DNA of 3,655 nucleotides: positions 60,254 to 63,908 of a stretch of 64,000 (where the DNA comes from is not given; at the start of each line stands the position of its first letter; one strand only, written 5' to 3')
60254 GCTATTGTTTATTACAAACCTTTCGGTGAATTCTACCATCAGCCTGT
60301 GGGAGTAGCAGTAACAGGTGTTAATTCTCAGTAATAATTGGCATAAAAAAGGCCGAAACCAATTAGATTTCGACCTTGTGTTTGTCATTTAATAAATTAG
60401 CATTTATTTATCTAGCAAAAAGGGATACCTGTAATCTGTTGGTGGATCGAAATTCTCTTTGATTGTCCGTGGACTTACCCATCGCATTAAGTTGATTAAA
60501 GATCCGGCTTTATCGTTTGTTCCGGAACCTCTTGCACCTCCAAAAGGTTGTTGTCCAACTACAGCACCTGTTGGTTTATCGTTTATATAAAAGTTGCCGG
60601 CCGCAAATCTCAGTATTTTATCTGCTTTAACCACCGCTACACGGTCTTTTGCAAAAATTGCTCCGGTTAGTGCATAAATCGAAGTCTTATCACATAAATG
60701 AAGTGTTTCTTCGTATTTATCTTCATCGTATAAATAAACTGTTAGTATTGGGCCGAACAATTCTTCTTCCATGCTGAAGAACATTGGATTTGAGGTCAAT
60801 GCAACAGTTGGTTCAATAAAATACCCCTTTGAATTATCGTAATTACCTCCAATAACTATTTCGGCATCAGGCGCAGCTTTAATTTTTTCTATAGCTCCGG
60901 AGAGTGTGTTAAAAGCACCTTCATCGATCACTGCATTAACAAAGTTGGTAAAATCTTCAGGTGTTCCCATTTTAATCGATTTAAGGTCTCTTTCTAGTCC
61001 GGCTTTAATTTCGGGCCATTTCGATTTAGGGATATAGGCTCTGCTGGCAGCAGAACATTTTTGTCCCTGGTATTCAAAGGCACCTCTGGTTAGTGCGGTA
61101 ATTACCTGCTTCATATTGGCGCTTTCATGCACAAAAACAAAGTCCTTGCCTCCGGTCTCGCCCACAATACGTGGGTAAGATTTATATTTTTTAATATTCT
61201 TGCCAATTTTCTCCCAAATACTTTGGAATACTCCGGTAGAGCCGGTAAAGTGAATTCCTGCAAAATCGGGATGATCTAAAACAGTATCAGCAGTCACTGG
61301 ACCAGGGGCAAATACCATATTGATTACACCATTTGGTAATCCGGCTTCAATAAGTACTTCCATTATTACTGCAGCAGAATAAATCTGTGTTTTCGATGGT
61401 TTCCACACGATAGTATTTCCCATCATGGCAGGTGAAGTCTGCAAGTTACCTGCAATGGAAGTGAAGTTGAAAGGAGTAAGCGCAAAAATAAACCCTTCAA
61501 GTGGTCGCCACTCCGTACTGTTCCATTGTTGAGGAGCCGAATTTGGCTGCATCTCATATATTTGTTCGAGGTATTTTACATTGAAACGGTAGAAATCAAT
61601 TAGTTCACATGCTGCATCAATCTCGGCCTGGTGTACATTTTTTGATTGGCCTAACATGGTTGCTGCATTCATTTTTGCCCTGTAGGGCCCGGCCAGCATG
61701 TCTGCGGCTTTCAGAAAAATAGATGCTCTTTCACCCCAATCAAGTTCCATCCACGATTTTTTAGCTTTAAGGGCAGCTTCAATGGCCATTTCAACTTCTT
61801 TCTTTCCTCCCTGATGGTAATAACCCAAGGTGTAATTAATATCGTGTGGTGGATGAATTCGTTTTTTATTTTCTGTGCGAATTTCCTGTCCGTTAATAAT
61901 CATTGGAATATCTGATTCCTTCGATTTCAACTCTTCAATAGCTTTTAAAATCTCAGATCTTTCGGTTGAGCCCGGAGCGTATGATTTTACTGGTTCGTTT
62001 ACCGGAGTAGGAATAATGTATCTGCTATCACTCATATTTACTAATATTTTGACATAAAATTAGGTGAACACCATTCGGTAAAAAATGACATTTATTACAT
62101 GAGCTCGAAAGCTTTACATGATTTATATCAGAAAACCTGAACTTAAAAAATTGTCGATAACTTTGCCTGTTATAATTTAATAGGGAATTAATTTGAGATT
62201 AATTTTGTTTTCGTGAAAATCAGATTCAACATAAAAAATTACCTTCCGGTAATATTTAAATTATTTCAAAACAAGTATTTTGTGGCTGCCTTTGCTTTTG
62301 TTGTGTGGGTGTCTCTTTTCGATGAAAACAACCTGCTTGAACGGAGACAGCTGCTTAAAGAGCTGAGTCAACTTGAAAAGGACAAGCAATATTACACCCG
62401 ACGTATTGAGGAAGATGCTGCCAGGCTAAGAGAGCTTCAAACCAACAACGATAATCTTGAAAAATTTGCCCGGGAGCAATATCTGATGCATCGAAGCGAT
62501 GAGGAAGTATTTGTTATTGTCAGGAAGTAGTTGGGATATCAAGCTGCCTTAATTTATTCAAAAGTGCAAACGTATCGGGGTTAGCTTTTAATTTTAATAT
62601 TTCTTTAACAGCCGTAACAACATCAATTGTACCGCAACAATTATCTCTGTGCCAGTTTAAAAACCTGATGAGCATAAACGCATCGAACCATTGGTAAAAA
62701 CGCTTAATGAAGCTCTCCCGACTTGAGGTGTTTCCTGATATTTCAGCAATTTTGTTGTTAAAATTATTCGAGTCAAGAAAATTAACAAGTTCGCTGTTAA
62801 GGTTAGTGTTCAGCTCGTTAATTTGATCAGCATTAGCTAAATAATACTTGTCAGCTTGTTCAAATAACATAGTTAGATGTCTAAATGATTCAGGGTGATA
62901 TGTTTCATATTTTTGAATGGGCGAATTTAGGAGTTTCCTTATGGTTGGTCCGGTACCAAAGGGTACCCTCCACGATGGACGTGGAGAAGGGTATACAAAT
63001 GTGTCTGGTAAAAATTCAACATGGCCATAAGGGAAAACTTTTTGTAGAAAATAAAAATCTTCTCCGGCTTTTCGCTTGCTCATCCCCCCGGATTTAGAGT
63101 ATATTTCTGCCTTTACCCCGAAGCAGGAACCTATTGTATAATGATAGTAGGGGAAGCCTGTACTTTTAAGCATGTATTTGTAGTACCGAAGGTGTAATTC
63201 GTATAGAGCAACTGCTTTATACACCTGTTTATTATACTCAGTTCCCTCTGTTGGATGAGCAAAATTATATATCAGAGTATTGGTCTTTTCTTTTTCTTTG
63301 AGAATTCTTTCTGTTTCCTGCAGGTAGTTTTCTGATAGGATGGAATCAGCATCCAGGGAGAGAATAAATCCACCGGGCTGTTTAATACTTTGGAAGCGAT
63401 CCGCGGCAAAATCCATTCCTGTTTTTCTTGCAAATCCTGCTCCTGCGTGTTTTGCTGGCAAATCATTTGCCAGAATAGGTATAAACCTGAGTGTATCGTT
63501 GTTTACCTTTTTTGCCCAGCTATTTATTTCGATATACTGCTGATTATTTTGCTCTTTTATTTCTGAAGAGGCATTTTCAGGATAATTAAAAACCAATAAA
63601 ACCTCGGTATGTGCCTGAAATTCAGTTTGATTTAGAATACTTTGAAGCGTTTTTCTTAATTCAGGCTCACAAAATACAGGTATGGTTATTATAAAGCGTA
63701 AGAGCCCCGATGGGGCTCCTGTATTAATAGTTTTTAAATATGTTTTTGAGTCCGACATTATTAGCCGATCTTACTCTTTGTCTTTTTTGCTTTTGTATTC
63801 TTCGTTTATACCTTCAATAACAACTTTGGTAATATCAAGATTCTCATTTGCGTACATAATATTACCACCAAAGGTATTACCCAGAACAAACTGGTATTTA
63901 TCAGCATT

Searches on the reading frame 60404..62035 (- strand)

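Call 66: search_protein_families(library=pfam, proteins=[window:60404-62035:-], max_evalue=0.001)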
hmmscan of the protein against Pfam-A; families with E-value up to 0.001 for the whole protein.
window:60404-62035:- (543 aa): 1 family
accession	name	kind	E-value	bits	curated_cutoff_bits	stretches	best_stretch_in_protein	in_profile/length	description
PF00171.27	Aldedh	-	3.4e-93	313.2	23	1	67-512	17-449/461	Aldehyde dehydrogenase family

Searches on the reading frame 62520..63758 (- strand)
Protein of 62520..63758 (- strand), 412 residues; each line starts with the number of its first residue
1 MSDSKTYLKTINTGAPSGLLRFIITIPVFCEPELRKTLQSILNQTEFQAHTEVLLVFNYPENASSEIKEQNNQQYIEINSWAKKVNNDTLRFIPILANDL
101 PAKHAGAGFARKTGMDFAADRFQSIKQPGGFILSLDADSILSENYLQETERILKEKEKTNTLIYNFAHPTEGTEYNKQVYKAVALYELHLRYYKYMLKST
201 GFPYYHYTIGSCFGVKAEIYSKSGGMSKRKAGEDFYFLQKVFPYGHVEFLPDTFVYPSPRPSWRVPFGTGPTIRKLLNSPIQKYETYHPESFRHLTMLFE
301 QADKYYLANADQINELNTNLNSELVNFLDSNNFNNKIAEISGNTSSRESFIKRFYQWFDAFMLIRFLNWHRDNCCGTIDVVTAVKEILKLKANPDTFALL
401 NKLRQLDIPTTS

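Call 66: search_protein_families(library=pfam, proteins=[window:62520-63758:-], max_evalue=0.001)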
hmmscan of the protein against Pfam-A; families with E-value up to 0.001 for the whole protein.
window:62520-63758:- (412 aa): 2 families
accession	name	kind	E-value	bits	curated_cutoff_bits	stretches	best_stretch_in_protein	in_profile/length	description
PF00535.33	Glycos_transf_2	-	1.2e-05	25.8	23.3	0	106-222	65-166/168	Glycosyl transferase family 2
PF13632.12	Glyco_trans_2_3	-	6.1e-05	23.4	27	1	131-264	1-130/198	Glycosyl transferase family group 2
